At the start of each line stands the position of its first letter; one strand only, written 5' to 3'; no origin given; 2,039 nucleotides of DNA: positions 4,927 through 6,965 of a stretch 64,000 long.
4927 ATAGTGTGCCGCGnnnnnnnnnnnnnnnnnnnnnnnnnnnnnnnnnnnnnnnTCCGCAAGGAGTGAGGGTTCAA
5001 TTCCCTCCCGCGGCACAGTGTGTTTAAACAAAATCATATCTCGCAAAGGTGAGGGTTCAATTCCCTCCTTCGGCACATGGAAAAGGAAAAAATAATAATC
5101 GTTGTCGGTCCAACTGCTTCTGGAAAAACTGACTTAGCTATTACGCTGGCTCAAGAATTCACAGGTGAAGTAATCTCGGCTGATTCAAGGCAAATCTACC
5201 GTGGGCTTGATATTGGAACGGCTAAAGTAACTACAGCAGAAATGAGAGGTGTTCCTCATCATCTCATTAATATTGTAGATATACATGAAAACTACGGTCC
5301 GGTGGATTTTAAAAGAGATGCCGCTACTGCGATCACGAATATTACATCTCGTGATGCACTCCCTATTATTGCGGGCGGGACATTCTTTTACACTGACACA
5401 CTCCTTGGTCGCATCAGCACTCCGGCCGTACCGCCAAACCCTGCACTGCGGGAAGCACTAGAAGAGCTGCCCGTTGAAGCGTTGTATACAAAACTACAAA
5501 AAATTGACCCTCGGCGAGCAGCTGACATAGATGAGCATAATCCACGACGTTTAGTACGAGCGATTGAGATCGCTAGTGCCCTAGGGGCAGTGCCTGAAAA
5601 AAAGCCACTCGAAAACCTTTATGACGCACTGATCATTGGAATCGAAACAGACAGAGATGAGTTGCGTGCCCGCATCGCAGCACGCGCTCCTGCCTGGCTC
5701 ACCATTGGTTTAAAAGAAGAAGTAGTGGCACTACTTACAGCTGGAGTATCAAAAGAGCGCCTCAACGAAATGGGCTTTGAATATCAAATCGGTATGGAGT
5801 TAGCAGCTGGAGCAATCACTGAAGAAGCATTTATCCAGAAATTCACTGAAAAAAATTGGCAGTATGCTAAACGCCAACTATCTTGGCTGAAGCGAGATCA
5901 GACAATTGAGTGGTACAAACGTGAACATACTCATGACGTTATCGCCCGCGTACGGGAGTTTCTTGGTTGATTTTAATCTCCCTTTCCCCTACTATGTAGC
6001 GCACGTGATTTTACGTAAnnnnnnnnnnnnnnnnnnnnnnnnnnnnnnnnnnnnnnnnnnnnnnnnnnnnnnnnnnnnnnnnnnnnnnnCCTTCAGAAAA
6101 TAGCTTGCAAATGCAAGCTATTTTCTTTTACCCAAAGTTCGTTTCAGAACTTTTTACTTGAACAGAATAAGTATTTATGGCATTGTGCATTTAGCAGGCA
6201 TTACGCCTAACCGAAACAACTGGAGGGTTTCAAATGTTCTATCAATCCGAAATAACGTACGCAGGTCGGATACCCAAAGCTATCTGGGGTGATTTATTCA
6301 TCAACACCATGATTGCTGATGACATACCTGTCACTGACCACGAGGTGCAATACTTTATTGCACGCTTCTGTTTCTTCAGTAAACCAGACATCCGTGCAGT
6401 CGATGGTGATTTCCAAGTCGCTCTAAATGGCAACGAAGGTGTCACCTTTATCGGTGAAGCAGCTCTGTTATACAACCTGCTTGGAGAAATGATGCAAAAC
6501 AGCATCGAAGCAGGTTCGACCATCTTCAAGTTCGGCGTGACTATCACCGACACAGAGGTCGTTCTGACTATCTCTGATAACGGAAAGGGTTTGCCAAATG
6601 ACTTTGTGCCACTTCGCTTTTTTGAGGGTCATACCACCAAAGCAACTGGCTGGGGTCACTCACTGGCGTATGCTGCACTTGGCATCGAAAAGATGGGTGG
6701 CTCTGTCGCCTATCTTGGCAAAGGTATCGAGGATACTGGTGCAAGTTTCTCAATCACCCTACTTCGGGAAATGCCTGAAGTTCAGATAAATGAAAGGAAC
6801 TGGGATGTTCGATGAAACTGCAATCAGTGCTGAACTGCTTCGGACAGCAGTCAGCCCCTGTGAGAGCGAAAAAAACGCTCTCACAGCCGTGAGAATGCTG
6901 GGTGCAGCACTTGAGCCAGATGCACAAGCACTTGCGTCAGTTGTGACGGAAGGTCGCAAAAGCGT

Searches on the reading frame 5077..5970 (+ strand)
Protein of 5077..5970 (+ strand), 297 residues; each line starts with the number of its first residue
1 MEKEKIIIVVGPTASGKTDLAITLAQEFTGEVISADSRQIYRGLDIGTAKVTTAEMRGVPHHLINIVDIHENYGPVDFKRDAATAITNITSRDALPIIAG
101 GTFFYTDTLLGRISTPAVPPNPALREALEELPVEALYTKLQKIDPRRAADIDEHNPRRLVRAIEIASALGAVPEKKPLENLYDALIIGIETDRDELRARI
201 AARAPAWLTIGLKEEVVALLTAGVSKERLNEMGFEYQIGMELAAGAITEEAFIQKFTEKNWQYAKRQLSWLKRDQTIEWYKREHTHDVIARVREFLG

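Call 46: search_protein_families(library=pfam, proteins=[window:5077-5970:+], max_evalue=0.001)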
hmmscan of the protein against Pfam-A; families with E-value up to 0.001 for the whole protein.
window:5077-5970:+ (297 aa): 3 families
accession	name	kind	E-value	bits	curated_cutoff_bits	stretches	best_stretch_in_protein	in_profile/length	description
PF01715.23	IPPT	-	7.8e-61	206.3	23.6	1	39-274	1-243/243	IPP transferase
PF01745.22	IPT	-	1.1e-07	31.9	20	1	5-62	2-59/233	Isopentenyl transferase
PF13671.12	AAA_33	-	1.7e-05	25.6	27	0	7-37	2-32/143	AAA domain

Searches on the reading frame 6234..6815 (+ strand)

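Call 46: search_protein_families(library=pfam, proteins=[window:6234-6815:+], max_evalue=0.001)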
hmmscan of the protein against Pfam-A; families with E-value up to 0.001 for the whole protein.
window:6234-6815:+ (193 aa): 1 family
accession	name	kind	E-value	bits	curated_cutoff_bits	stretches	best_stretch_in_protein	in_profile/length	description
PF02518.31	HATPase_c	-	2.3e-10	41.3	26.4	1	76-177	3-108/111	Histidine kinase-, DNA gyrase B-, and HSP90-like ATPase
